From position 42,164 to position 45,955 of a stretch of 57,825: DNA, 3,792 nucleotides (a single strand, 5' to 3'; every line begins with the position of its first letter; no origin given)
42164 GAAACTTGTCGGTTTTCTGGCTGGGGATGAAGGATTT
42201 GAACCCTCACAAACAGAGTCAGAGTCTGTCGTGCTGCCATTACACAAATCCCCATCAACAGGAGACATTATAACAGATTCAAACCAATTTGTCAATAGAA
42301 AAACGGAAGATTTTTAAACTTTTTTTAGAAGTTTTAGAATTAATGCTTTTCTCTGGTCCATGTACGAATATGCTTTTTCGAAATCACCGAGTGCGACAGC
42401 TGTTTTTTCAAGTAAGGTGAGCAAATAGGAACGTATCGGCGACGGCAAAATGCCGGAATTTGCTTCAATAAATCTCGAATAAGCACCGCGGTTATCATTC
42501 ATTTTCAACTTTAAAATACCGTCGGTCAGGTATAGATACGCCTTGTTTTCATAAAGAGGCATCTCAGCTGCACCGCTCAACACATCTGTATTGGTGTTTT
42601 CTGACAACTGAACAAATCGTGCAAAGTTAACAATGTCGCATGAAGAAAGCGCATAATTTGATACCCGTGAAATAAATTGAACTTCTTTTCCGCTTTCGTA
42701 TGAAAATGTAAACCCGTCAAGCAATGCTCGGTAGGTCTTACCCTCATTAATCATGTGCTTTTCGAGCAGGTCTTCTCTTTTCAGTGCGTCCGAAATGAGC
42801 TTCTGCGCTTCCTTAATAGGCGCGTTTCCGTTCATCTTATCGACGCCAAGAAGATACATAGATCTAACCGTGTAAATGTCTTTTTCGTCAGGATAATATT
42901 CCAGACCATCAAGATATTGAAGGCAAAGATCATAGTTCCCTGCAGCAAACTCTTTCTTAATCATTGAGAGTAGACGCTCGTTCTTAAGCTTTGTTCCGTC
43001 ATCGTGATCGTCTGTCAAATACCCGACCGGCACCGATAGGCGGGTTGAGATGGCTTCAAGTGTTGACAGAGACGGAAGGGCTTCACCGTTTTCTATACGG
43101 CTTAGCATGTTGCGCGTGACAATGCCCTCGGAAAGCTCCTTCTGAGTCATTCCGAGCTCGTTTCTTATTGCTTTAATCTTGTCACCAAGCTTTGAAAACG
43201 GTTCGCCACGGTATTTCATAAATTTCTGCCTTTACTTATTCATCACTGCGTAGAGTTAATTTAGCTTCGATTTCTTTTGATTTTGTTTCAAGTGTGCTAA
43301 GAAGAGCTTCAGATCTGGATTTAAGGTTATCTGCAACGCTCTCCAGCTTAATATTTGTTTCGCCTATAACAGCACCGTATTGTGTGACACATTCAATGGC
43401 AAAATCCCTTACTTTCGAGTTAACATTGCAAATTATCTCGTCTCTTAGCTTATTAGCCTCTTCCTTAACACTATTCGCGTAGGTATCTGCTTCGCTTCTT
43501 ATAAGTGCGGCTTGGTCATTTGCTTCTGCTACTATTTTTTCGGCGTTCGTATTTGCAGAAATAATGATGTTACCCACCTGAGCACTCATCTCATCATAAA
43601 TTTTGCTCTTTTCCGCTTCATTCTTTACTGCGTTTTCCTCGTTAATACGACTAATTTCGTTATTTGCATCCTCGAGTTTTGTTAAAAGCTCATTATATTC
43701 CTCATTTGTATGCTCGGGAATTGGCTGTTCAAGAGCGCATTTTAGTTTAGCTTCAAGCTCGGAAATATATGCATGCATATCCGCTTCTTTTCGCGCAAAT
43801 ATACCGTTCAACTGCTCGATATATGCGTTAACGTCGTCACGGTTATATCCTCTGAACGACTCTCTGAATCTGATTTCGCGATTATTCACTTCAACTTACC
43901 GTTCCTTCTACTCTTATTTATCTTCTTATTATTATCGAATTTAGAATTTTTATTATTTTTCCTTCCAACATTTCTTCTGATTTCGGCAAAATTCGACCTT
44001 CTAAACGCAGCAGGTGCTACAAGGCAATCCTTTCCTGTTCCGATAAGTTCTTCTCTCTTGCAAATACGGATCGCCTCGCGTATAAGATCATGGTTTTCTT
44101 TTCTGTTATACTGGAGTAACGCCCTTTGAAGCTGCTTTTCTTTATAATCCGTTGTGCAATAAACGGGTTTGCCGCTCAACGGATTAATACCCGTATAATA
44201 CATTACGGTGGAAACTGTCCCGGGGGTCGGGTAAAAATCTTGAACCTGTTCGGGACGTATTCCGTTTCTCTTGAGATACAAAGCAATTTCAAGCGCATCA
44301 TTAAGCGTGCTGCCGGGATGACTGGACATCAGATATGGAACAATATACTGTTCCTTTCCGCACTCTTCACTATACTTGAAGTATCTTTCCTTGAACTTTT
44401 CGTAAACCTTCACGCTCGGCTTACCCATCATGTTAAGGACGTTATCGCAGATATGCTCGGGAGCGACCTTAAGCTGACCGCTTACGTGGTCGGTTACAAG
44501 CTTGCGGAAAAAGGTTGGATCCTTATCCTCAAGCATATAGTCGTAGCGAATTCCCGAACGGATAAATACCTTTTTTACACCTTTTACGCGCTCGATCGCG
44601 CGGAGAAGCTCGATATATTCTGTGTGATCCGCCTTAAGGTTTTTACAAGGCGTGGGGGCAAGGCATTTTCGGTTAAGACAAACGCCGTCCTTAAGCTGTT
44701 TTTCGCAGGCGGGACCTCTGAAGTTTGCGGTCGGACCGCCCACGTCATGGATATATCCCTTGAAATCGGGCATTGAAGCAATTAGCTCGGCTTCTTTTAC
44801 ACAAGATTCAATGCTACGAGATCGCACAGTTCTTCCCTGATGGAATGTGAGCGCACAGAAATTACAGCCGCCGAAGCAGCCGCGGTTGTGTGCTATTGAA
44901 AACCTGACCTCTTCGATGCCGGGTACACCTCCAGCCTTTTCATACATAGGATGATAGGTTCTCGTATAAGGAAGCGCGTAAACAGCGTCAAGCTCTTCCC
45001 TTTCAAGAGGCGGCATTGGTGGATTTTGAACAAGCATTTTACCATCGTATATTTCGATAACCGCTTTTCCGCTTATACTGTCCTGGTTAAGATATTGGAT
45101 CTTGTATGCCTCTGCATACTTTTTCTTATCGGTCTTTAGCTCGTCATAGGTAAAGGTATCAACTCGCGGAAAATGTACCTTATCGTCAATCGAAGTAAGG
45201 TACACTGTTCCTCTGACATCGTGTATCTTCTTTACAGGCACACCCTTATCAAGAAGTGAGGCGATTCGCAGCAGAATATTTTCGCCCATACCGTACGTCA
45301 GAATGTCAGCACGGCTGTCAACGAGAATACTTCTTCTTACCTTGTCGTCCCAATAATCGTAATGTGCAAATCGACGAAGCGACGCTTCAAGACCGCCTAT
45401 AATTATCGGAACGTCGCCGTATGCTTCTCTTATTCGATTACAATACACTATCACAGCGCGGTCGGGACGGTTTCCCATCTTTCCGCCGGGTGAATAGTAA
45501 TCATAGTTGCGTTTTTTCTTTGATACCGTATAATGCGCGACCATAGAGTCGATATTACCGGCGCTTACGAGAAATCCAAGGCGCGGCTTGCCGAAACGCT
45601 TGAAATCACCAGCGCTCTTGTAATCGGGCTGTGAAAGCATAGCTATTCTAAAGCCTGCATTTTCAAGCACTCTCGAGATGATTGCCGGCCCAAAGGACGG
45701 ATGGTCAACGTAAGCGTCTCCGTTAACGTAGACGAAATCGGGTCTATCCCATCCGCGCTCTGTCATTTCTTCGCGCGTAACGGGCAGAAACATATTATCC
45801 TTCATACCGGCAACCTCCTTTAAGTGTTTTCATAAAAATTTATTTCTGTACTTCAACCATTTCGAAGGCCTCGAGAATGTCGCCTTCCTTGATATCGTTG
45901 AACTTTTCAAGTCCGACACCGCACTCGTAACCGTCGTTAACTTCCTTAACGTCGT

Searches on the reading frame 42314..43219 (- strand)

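Call 55: search_protein_families(library=pfam, proteins=[window:42314-43219:-], max_evalue=0.0001)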
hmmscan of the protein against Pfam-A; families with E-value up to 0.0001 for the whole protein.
window:42314-43219:- (301 aa): 3 families
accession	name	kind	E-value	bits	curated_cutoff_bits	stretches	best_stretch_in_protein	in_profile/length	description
PF01381.28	HTH_3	-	1.9e-14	53.9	23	1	15-68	1-55/55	Helix-turn-helix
PF13560.12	HTH_31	-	1.1e-06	29.3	27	1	11-62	2-55/64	Helix-turn-helix domain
PF12844.13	HTH_19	-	1.7e-06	28.2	30.2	1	12-67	1-57/64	Helix-turn-helix domain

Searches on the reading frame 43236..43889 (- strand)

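Call 55: search_protein_families(library=pfam, proteins=[window:43236-43889:-], max_evalue=0.0001)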
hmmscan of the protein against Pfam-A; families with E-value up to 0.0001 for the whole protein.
window:43236-43889:- (217 aa): 1 family
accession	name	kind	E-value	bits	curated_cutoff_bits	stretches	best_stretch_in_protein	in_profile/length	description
PF05103.18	DivIVA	-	6.9e-09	36.2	28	0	66-152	24-112/131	DivIVA protein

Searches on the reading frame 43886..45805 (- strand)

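Call 88: search_protein_families(library=pfam, proteins=[window:43886-45805:-], max_evalue=0.00001)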
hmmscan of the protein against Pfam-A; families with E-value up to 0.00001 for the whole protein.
window:43886-45805:- (639 aa): 3 families
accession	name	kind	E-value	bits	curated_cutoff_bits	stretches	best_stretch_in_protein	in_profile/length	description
PF08497.15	Radical_SAM_N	-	5.2e-133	443.4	25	1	6-303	1-301/301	Radical SAM N-terminal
PF11842.13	DUF3362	-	3.1e-26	92.8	27.6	1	519-631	1-117/151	Domain of unknown function (DUF3362)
PF04055.27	Radical_SAM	-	2.6e-07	31.4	29.5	1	306-477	3-138/166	Radical SAM superfamily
